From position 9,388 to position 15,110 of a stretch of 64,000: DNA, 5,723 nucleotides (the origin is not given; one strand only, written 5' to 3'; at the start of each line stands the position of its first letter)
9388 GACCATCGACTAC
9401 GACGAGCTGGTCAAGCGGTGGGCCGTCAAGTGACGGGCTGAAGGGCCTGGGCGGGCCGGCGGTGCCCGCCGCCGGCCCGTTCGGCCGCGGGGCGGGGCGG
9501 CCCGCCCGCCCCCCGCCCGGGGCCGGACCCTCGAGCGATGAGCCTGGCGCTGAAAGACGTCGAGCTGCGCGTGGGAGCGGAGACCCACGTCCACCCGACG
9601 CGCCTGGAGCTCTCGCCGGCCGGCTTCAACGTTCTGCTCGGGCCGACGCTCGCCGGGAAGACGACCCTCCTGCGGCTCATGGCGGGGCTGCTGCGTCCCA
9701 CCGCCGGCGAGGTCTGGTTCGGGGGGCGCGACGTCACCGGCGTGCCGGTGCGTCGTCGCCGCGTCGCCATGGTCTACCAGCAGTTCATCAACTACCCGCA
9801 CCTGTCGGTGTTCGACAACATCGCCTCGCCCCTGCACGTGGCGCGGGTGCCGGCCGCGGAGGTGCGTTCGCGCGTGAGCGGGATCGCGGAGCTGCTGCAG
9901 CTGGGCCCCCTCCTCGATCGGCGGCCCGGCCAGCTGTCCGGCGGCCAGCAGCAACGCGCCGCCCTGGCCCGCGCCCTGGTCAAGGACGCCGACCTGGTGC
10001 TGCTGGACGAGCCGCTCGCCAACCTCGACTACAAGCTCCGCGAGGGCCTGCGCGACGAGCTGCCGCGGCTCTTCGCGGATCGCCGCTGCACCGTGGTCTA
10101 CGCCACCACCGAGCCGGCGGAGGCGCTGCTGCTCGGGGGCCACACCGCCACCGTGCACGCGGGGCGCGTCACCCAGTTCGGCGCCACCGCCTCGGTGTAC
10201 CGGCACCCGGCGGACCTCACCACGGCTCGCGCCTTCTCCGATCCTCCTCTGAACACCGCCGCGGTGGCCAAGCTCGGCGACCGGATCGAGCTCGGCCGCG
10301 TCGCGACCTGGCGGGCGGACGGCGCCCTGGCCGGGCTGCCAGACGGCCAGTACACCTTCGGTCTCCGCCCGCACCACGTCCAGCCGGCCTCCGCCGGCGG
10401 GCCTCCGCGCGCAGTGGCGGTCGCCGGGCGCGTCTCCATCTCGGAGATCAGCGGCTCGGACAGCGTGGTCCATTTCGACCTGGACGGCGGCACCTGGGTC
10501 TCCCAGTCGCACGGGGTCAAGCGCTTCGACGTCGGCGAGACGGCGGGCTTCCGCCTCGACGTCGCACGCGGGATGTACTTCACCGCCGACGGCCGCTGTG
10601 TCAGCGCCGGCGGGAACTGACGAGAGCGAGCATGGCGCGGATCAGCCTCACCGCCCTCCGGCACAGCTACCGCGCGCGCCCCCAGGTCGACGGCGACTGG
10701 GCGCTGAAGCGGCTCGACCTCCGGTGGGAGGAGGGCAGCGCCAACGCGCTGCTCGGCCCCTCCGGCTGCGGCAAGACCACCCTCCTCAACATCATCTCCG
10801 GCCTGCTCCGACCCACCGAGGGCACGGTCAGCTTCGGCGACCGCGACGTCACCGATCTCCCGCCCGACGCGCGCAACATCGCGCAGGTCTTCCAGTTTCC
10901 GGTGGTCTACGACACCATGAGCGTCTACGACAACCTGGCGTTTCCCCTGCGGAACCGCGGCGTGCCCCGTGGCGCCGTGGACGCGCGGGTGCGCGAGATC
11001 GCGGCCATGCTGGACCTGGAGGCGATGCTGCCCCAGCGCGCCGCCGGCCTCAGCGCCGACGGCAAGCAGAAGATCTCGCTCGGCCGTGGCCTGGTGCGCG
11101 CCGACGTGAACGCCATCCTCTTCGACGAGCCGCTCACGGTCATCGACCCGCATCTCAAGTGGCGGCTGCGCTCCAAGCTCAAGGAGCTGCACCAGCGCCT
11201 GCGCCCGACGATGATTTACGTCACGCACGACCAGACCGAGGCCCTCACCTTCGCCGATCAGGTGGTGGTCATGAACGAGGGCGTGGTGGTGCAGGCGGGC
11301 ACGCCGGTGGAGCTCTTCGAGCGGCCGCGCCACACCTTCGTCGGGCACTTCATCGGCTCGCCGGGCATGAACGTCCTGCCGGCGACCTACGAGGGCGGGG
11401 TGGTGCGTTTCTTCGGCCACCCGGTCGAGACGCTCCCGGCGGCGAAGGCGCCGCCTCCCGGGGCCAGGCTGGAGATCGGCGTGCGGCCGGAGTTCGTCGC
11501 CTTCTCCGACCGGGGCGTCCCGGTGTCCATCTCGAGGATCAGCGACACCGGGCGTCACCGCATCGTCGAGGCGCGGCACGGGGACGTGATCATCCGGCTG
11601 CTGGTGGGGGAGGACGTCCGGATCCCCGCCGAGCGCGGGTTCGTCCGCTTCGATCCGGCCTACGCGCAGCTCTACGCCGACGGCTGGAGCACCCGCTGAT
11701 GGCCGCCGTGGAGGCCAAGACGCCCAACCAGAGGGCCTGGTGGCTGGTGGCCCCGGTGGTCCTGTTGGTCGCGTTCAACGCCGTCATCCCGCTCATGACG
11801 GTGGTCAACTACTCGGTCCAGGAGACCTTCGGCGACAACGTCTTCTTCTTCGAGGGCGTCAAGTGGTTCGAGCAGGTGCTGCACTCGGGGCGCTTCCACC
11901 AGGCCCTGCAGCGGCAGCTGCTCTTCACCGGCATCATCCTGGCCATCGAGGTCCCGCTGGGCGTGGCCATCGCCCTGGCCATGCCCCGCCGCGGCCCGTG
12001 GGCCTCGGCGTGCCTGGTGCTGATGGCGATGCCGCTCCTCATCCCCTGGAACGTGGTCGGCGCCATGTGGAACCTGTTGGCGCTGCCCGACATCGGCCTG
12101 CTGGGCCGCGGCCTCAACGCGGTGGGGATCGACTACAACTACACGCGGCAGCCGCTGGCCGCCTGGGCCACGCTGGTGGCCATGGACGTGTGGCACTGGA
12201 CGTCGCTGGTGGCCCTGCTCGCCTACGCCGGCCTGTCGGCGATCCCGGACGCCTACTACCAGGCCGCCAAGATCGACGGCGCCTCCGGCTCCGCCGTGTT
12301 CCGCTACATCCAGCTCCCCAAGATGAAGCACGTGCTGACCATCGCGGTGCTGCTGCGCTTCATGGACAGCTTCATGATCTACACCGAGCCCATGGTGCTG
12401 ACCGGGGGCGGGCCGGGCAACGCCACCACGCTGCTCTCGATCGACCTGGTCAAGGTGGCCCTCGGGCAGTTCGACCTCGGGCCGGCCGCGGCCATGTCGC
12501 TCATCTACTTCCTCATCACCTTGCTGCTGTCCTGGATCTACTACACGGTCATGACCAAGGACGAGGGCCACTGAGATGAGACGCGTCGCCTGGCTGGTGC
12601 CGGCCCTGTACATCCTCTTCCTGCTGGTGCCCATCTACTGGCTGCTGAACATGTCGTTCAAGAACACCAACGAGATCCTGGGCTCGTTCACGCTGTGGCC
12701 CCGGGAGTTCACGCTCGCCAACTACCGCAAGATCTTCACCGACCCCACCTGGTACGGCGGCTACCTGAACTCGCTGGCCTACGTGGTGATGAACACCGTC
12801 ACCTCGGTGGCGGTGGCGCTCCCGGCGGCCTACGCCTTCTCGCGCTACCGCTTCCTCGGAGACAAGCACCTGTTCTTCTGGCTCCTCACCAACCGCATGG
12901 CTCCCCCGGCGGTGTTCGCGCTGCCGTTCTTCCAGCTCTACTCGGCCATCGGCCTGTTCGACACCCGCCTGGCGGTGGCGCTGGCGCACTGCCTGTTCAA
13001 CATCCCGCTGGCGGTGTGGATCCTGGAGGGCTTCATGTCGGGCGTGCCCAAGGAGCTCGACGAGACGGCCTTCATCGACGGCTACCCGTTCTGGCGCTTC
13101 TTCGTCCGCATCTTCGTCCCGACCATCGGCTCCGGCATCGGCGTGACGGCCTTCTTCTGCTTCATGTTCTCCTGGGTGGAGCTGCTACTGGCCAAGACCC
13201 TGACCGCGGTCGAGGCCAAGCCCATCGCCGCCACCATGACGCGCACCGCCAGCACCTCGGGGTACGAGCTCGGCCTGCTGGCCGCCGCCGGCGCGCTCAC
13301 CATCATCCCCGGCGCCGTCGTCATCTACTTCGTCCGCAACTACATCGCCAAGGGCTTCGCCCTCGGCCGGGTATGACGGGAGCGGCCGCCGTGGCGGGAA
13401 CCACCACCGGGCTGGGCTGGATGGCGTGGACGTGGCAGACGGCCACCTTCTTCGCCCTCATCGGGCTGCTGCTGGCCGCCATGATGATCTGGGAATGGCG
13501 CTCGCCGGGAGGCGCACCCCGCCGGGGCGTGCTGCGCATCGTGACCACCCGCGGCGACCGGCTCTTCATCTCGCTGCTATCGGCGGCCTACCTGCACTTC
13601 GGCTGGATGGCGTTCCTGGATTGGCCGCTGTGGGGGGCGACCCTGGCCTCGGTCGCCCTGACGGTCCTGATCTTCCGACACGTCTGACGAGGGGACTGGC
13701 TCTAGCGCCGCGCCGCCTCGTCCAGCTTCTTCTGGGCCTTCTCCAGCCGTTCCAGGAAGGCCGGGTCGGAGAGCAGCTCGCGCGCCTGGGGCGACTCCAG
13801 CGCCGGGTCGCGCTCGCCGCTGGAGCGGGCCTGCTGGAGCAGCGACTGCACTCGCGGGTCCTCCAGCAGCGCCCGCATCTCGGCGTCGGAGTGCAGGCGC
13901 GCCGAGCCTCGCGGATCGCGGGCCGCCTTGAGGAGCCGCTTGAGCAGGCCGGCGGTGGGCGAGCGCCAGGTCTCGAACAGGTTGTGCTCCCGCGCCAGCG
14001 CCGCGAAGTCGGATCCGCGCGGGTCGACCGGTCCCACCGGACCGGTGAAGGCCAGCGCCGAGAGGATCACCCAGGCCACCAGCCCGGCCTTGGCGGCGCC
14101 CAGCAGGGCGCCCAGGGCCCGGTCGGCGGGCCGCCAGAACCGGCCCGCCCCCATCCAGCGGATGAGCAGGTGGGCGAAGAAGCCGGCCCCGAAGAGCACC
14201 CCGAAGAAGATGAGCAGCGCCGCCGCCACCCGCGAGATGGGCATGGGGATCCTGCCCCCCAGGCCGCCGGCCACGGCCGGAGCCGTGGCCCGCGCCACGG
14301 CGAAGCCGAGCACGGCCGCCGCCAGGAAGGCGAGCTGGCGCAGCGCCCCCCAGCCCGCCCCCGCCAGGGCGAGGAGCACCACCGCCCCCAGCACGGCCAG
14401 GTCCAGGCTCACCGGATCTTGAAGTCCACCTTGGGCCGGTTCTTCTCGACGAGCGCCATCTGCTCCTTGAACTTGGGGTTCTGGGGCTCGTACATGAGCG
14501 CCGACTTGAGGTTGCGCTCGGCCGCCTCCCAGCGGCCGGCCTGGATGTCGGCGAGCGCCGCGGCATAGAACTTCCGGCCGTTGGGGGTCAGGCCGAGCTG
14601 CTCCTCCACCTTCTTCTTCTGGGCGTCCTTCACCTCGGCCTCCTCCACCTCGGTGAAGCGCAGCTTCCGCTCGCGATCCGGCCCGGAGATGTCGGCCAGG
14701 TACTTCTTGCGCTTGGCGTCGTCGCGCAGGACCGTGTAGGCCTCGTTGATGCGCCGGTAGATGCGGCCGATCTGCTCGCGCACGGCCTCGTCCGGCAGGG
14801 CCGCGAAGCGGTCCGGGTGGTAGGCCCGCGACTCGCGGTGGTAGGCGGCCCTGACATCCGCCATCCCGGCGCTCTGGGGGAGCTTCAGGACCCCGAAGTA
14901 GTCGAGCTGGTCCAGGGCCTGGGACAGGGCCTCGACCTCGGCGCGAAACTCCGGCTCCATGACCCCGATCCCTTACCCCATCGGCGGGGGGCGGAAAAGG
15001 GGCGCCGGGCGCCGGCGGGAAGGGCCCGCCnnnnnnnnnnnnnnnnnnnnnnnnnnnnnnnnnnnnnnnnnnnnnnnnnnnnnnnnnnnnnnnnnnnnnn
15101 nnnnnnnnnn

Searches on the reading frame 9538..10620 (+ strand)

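Call 91: search_protein_families(library=pfam, proteins=[window:9538-10620:+], max_evalue=0.00001)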
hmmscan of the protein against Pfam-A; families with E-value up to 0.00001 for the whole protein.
window:9538-10620:+ (360 aa): 2 families
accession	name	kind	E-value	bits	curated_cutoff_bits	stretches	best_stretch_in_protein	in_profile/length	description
PF00005.33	ABC_tran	-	2.4e-28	99.9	25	1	21-161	4-137/137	ABC transporter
PF08402.16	TOBE_2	-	1e-06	29.2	21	1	275-347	2-75/76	TOBE domain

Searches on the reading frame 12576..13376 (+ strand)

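Call 91: search_protein_families(library=pfam, proteins=[window:12576-13376:+], max_evalue=0.00001)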
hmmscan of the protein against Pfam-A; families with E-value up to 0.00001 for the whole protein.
window:12576-13376:+ (266 aa): 1 family
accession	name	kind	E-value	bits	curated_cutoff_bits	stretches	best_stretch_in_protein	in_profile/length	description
PF00528.27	BPD_transp_1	-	5.9e-12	46.1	26.4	1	81-260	5-181/184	Binding-protein-dependent transport system inner membrane component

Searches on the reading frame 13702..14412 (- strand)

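Call 91: search_protein_families(library=pfam, proteins=[window:13702-14412:-], max_evalue=0.00001)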
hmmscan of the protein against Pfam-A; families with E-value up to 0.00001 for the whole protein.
window:13702-14412:- (236 aa): 2 families
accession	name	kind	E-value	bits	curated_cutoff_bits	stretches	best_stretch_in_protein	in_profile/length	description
PF02674.22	Colicin_V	-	2.7e-16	60.3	29.3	1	3-135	1-134/144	Colicin V production protein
PF17830.6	STI1-HOP_DP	-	3.1e-07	30.6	29.1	0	167-196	2-31/55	STI1/HOP, DP domain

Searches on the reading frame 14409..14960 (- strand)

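Call 92: search_protein_families(library=pfam, proteins=[window:14409-14960:-], max_evalue=0.00001)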
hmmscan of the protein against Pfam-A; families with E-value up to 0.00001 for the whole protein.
window:14409-14960:- (183 aa): 1 family
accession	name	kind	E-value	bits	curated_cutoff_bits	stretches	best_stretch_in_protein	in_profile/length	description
PF00226.36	DnaJ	-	3.1e-12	46.8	27.8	1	20-87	1-62/63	DnaJ domain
